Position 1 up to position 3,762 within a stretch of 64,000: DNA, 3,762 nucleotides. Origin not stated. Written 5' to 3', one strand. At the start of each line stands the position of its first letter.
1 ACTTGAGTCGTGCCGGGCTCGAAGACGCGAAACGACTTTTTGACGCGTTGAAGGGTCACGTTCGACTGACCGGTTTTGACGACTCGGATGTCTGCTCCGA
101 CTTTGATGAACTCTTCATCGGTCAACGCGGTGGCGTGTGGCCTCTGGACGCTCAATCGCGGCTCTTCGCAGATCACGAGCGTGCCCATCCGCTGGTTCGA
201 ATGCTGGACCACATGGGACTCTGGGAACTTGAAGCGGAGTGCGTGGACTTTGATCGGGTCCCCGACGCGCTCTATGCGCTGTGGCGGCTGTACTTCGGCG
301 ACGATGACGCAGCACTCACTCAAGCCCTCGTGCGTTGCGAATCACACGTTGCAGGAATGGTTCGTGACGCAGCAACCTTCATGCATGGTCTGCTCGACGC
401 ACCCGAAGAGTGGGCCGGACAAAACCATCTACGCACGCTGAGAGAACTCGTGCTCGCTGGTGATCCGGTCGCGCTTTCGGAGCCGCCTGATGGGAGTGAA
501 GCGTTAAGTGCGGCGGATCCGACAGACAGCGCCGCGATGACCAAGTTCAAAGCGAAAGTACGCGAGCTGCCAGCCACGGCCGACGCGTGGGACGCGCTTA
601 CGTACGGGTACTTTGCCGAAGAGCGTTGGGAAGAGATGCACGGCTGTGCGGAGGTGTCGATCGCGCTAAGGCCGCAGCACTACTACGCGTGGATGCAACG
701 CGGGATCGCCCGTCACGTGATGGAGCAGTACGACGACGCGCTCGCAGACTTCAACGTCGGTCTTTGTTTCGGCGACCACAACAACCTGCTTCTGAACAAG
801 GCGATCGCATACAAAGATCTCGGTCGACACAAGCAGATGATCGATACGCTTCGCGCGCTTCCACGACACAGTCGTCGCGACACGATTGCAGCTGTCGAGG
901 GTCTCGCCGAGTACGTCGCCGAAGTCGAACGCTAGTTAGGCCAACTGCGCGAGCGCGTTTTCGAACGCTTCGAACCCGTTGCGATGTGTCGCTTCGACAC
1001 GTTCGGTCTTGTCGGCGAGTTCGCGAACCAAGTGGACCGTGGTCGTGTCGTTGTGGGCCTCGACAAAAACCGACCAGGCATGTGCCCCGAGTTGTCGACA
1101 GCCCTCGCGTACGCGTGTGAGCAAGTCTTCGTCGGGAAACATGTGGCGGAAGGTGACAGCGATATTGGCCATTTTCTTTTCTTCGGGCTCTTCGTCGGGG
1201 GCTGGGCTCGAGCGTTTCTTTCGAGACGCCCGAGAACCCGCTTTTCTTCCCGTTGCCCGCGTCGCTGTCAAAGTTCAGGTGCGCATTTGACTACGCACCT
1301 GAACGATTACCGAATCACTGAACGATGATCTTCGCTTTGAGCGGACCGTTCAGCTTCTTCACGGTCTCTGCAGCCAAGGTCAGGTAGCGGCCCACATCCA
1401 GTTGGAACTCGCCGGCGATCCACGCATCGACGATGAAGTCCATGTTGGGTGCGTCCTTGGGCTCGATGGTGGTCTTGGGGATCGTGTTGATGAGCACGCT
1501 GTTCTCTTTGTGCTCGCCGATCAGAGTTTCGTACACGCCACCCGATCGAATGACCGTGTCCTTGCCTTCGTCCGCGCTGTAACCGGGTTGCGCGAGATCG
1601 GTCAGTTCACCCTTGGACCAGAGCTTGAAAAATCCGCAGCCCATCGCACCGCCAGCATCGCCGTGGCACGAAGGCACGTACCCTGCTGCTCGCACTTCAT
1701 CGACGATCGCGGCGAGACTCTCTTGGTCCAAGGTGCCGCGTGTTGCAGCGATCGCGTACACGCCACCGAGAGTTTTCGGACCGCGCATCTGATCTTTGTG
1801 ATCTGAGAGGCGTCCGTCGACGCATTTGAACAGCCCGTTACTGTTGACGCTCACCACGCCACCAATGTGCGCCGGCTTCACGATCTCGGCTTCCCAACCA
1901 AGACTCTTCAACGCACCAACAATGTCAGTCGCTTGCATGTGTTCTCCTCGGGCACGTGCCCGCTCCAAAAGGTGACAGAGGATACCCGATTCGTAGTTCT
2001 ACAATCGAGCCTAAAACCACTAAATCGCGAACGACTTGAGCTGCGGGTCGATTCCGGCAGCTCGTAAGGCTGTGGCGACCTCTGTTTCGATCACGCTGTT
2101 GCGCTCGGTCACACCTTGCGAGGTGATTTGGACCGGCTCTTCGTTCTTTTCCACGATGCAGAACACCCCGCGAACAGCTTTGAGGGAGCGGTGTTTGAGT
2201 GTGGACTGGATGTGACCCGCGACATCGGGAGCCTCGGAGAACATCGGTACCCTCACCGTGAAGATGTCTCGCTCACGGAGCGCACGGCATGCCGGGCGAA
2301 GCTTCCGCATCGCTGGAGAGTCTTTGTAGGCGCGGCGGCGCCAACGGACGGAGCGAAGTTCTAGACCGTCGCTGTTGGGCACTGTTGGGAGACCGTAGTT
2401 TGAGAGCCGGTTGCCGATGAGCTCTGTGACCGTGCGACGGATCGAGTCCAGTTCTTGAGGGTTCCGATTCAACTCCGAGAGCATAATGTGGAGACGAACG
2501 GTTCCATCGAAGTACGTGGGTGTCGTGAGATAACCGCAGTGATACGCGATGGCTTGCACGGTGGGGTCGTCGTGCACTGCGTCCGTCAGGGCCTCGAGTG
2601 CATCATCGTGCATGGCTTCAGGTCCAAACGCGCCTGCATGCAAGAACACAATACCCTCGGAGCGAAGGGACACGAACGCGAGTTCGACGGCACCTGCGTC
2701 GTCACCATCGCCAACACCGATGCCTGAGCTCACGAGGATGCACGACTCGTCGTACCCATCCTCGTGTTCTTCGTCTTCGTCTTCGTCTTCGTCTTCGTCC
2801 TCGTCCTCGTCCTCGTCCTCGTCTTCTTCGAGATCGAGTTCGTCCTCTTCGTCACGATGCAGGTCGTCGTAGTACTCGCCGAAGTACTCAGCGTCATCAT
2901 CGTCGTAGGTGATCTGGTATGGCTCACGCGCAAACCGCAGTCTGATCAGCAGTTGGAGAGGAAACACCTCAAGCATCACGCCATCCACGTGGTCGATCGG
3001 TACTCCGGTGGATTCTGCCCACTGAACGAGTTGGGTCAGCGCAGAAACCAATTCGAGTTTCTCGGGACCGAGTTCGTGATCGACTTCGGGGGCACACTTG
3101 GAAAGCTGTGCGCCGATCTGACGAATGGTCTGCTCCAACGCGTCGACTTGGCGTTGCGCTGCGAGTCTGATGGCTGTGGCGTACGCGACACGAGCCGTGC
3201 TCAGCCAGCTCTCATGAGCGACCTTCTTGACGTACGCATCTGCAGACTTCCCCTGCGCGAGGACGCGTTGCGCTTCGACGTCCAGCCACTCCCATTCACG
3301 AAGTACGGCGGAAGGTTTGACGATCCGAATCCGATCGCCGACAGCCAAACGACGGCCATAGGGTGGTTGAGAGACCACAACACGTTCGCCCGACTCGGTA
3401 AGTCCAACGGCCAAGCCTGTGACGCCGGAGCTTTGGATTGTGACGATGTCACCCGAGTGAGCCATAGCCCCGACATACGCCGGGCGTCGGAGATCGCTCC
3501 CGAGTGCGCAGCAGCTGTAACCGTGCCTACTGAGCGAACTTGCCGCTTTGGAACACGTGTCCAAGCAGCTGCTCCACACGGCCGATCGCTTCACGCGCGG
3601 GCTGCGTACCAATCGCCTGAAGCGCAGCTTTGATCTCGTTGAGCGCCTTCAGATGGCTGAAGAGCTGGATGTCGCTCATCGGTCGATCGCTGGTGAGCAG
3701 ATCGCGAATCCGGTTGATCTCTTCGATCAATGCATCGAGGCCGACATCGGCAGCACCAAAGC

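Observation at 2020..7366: Four-gene operon built around a RavA/MoxR-class AAA+ ATPase with three unrecognisable partners and no ViaA-type VWA protein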

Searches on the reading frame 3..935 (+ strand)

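Call 3: search_protein_families(library=pfam, proteins=[window:3-935:+], max_evalue=0.1)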
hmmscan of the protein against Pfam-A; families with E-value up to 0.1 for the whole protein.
window:3-935:+ (310 aa): 4 families
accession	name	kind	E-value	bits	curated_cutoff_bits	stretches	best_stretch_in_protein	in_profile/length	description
PF13371.12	TPR_9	-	2.6e-09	37.4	35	1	201-251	3-53/73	Tetratricopeptide repeat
PF00515.34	TPR_1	-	0.0003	20.9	27.8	1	228-251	2-25/34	Tetratricopeptide repeat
PF13431.12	TPR_17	-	0.0042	17.7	24.4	0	216-247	2-33/34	Tetratricopeptide repeat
PF13428.12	TPR_14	-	0.045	14.9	23.5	0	194-234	2-42/44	Tetratricopeptide repeat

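Call 4: search_protein_families(library=ncbifam, proteins=[window:3-935:+], max_evalue=0.1)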
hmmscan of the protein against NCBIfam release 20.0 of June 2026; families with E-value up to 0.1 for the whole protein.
window:3-935:+ (310 aa): 1 family
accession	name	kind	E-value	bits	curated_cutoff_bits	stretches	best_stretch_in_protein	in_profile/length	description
NF008391.2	PRK11189.1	equivalog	0.00065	19.3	250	1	179-251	85-157/297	lipoprotein NlpI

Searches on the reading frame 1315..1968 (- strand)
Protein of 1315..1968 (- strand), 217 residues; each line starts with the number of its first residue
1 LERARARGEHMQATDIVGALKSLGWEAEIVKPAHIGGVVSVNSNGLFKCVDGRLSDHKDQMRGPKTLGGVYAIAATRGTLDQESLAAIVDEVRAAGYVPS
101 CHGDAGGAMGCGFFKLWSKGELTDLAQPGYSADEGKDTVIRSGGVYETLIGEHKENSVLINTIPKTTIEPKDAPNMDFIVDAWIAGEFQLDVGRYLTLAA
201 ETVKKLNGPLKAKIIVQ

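Call 3: search_protein_families(library=pfam, proteins=[window:1315-1968:-], max_evalue=0.1)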
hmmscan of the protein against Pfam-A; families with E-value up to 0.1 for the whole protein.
window:1315-1968:- (217 aa): 1 family
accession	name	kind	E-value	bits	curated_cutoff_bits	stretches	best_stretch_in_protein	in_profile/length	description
PF18484.6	CDCA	-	8e-61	205.3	29.2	1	39-216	2-183/184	Cadmium carbonic anhydrase repeat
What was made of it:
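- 1315..1938 (-): Inserted block: 207-aa homolog of zeta-class carbonic anhydrase (CDCA repeat). PF18484 at 8e-61 (call 3).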

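Call 4: search_protein_families(library=ncbifam, proteins=[window:1315-1968:-], max_evalue=0.1)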
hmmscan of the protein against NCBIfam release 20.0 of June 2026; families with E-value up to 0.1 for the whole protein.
window:1315-1968:- (217 aa): 0 families

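Call 5: search_protein_families(library=padloc, proteins=[window:1315-1968:-], max_evalue=0.1)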
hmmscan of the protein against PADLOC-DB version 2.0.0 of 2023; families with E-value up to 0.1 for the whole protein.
window:1315-1968:- (217 aa): 0 families

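Call 72: list_cluster_members(proteins=[window:1315-1938:-, window:1315-1911:-, window:936-1172:-, window:936-1271:-, window:2020-3594:-, window:2020-3579:-, window:2020-3564:-, window:2020-3414:-, window:2020-3378:-, window:936-1142:-])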
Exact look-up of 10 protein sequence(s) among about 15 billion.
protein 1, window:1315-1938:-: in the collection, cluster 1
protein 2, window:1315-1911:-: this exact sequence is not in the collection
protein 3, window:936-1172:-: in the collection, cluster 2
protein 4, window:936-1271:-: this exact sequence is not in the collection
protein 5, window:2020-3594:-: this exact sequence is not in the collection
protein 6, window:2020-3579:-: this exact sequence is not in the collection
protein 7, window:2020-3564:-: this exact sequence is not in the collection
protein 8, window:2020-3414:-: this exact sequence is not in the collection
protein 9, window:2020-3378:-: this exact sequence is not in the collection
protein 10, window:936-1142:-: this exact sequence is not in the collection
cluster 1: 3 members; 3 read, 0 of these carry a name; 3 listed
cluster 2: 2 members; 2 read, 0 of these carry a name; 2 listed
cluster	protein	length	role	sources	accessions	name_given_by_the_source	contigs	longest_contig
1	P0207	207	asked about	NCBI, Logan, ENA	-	-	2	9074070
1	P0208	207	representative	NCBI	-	-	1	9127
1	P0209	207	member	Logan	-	-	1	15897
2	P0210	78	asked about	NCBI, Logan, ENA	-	-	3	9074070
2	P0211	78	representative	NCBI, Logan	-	-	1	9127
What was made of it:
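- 1315..1938 (-): The exact protein is on the 9.07-Mb NCBI contig (call 72).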

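Call 73: find_encoding_contigs(protein=window:1315-1938:-, flank=10000, max_places=5)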
Protein window:1315-1938:- (207 aa): 2 contigs read that carry it; 1 place shown.
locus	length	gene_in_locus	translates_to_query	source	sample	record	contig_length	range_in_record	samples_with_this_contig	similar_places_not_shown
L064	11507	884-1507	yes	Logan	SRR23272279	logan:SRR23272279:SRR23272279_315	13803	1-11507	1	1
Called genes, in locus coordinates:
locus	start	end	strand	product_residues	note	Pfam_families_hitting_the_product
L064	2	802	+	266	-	?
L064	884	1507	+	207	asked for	PF18484:CDCA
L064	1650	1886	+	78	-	-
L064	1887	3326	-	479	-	PF13371:TPR_9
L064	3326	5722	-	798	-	-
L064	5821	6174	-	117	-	-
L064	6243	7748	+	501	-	-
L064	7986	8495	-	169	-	-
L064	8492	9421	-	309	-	-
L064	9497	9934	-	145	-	PF00903:Glyoxalase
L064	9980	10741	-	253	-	PF20240:DUF6597, PF00165:HTH_AraC (faint), PF12833:HTH_18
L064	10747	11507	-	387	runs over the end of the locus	PF25852:DUF6242_C (weak)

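Call 78: list_cluster_members(proteins=[L064:6243-7748:+, L064:3326-5722:-, L064:5821-6174:-, L064:1887-3326:-])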
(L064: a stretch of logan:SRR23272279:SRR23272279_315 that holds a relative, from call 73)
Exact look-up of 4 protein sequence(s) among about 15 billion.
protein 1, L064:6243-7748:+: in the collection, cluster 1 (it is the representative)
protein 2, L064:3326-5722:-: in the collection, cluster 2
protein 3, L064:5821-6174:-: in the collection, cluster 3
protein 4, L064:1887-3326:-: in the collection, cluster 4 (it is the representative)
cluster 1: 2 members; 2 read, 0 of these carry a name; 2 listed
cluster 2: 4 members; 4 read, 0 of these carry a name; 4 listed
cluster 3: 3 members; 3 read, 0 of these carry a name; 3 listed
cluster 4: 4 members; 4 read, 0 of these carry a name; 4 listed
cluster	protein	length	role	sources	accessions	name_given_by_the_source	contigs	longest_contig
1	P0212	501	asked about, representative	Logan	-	-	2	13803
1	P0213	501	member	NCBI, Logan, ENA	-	-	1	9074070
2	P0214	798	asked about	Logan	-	-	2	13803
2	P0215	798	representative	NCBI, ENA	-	-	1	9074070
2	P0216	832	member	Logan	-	-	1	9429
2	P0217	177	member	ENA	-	-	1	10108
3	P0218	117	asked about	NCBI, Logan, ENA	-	-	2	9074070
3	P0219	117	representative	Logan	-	-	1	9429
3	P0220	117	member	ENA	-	-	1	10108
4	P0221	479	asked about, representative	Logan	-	-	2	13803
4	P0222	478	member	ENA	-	-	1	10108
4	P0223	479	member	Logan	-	-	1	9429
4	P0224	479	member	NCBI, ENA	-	-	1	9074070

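Call 79: find_encoding_contigs(protein=P0213, flank=10000, max_places=3)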
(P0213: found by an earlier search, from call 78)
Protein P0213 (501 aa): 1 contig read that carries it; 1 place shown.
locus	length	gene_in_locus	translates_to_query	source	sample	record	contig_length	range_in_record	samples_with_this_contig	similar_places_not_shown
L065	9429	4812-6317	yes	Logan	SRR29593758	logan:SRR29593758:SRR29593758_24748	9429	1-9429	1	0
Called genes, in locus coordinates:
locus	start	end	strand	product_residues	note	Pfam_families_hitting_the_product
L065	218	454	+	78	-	-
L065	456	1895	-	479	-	PF13371:TPR_9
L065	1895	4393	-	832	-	-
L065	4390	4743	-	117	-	-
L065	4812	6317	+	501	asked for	-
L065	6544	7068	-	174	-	-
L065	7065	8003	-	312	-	-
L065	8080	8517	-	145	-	PF00903:Glyoxalase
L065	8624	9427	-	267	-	?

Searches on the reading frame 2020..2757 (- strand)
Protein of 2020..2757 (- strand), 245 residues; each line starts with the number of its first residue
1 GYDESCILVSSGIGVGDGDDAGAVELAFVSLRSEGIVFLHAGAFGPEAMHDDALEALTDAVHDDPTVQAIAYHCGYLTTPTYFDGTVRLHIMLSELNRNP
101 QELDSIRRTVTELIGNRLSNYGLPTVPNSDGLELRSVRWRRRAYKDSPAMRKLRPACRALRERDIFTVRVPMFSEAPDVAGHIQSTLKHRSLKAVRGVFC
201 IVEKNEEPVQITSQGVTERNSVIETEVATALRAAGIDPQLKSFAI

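Call 50: search_protein_families(library=pfam, proteins=[window:2020-2745:-], max_evalue=1)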
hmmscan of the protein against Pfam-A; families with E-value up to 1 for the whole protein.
window:2020-2745:- (241 aa): 1 family
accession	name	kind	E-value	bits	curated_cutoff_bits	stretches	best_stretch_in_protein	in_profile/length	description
PF11406.13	Tachystatin_A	-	0.084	13.4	25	1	116-132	15-31/44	Antimicrobial peptide tachystatin A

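Call 59: search_solved_structures(query=window:2020-2757:-, max_evalue=10)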
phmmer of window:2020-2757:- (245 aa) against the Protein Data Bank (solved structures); distinct sequences matched with E-value up to 10: 2.
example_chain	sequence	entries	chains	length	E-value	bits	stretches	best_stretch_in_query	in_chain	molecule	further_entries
6ft5_A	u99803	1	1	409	3.3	10.5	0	7-65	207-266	alphaRep A3_A3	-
6fsq_A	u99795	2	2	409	4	10.2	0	7-71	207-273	alphaRep A3_bGFPD | A3_bGFPD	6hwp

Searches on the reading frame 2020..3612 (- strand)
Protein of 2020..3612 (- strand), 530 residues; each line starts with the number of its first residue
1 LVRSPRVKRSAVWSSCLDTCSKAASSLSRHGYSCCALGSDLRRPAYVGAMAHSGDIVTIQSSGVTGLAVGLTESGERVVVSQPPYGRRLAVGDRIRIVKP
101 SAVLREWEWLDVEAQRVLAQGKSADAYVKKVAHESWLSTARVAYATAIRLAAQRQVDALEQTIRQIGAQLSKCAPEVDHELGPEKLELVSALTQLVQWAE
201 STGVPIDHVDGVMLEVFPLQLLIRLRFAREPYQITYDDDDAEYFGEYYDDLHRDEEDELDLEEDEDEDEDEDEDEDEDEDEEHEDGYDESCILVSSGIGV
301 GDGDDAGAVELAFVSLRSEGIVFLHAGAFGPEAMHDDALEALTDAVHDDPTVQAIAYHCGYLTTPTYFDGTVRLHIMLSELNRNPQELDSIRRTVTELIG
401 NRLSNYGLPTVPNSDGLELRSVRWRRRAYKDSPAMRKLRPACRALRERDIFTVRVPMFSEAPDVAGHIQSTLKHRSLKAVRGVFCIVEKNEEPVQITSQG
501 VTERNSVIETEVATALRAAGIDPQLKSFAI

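Call 3: search_protein_families(library=pfam, proteins=[window:2020-3612:-], max_evalue=0.1)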
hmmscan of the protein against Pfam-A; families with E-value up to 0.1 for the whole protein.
window:2020-3612:- (530 aa): 1 family
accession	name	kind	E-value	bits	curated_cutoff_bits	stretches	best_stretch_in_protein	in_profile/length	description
PF10486.14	PI3K_1B_p101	-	0.0083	14.4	23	1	120-291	182-340/861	Phosphoinositide 3-kinase gamma adapter protein p101 subunit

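Call 4: search_protein_families(library=ncbifam, proteins=[window:2020-3612:-], max_evalue=0.1)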
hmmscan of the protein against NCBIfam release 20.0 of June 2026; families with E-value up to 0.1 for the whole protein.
window:2020-3612:- (530 aa): 0 families

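Call 5: search_protein_families(library=padloc, proteins=[window:2020-3612:-], max_evalue=0.1)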
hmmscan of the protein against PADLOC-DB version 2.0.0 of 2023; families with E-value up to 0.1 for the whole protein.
window:2020-3612:- (530 aa): 1 family
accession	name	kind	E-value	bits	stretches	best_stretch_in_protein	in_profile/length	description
PDLC02925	HTH_IX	-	0.0058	14.4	1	428-523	43-139/240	-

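Call 16: find_homologous_proteins(query=window:2020-3465:-)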
Query window:2020-3465:-: 8000 candidates shared short words with the query, none scored E <= 0.001.
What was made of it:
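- Tried and rejected: The word-index search found none and was probably swamped by the acidic tract (call 16).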

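Call 22: list_cluster_members(proteins=[window:2020-3465:-, window:2020-3612:-, window:5846-7366:-, window:3527-4696:-, window:1315-1968:-])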
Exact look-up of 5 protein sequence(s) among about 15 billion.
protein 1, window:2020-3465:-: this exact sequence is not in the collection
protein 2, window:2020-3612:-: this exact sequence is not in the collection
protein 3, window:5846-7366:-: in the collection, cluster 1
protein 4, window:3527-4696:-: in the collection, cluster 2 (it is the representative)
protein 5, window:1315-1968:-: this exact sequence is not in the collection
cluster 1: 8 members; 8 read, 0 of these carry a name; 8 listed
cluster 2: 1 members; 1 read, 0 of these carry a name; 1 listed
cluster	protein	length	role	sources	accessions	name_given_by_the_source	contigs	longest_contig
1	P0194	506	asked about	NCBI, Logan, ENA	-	-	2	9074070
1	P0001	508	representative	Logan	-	-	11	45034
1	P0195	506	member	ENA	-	-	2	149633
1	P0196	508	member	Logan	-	-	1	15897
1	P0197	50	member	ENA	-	-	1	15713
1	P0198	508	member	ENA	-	-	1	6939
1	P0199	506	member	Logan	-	-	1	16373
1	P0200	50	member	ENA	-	-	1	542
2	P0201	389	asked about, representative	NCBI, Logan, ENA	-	-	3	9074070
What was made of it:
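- Tried and rejected: The exact sequence is not in the collection under any of ten tested starts (calls 22, 72).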

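Call 47: search_protein_representatives(protein=window:2020-3465:-)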
Query: 481 residues. Proteins with E-value up to 0.001 (for the whole library): 5; up to 1e-10: 1; up to 1e-30: 0. The best 5 are listed.
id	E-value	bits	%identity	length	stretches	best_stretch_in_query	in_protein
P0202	3.3e-17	78.9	43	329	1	7-173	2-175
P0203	6.3e-07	45.0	28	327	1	5-171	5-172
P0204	2.9e-05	39.5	60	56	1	7-48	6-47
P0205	4.1e-05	39.0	41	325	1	7-80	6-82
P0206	1.9e-04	36.8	30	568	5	32-76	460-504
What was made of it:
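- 2020..3465 (-): g4: 481-aa strain-restricted orphan gene and first gene of the inserted block. It has an N-terminal domain (about 1-175), an acidic linker (about 187-240) and a C-terminal domain (241-481) with no homolog. Among 1.84 billion representative proteins there are only 5 hits, all to residues 5-173 (call 47).
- Tried and rejected: The full HMMER scan of 1.84 billion representatives gave only 5 hits, all to the N-terminal domain (call 47).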

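Call 50: search_protein_families(library=pfam, proteins=[P0202, P0203, P0205], max_evalue=1)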
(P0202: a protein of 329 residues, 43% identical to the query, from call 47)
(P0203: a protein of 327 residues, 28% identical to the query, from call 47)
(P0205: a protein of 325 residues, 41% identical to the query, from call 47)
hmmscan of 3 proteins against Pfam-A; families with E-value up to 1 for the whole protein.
P0202 (329 aa): 0 families

P0203 (327 aa): 1 family
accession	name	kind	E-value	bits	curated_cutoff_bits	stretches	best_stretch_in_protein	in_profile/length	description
PF03755.18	YicC-like_N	-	0.12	13.2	25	1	72-159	70-155/156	Endoribonuclease YicC-like, N-terminal region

P0205 (325 aa): 0 families

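Call 51: find_encoding_contigs(protein=P0202, flank=8000, max_places=3)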
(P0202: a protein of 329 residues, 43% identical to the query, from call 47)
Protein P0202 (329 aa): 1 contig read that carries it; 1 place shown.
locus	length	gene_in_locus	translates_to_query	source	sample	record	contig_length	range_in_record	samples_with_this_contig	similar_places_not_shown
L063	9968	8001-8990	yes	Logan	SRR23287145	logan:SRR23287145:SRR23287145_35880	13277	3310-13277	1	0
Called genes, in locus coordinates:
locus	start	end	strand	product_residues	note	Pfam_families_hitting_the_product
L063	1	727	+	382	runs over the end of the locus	-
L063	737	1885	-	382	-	-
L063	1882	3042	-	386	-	PF00089:Trypsin, PF13365:Trypsin_2, PF13180:PDZ_2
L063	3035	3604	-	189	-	-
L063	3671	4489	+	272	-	PF13424:TPR_12 (faint), PF14559:TPR_19 (weak), PF13432:TPR_16, PF23914:TPR_CcmH_CycH (weak), PF00515:TPR_1, PF07719:TPR_2 (weak), PF13428:TPR_14 (weak), PF14559:TPR_19, +9 more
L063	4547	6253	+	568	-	-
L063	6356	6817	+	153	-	PF02416:TatA_B_E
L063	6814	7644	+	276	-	PF00902:TatC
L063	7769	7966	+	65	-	-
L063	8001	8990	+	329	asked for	-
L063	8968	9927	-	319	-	PF14238:DUF4340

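Call 65: search_dna_similar(query=window:2020-3465:-, collection=plasmids, mode=protein, max_evalue=0.001, max_rows=10)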
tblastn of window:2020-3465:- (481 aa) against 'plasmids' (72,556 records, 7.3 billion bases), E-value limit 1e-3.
No match.

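Call 66: search_dna_similar(query=window:2020-3465:-, collection=phages, mode=protein, max_evalue=0.001, max_rows=10)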
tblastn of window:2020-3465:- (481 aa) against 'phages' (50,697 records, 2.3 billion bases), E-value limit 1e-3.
No match.

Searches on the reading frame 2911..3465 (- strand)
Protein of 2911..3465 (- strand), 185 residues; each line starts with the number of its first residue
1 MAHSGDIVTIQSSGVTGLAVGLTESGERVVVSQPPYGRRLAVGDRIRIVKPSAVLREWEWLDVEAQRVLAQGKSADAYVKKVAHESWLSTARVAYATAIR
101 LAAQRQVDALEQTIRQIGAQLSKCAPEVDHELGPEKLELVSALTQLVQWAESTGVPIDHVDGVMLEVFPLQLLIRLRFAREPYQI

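Call 50: search_protein_families(library=pfam, proteins=[window:2911-3465:-], max_evalue=1)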
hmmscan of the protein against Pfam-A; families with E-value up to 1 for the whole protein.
window:2911-3465:- (185 aa): 2 families
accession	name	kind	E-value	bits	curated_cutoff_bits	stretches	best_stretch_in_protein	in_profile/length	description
PF01170.24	UPF0020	-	0.033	14.3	22.3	1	3-42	100-137/197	RMKL-like, methyltransferase domain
PF10481.14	CENP-F_N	-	0.053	13.7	37.7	1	61-123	65-127/304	Cenp-F N-terminal domain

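Call 60: search_solved_structures(query=window:2911-3465:-, max_evalue=10)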
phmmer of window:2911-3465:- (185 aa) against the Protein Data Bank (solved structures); distinct sequences matched with E-value up to 10: 1.
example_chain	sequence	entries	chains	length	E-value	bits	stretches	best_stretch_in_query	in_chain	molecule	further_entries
9b45_a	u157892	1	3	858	0.26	14.4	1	81-141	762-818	gp41 Tape measure protein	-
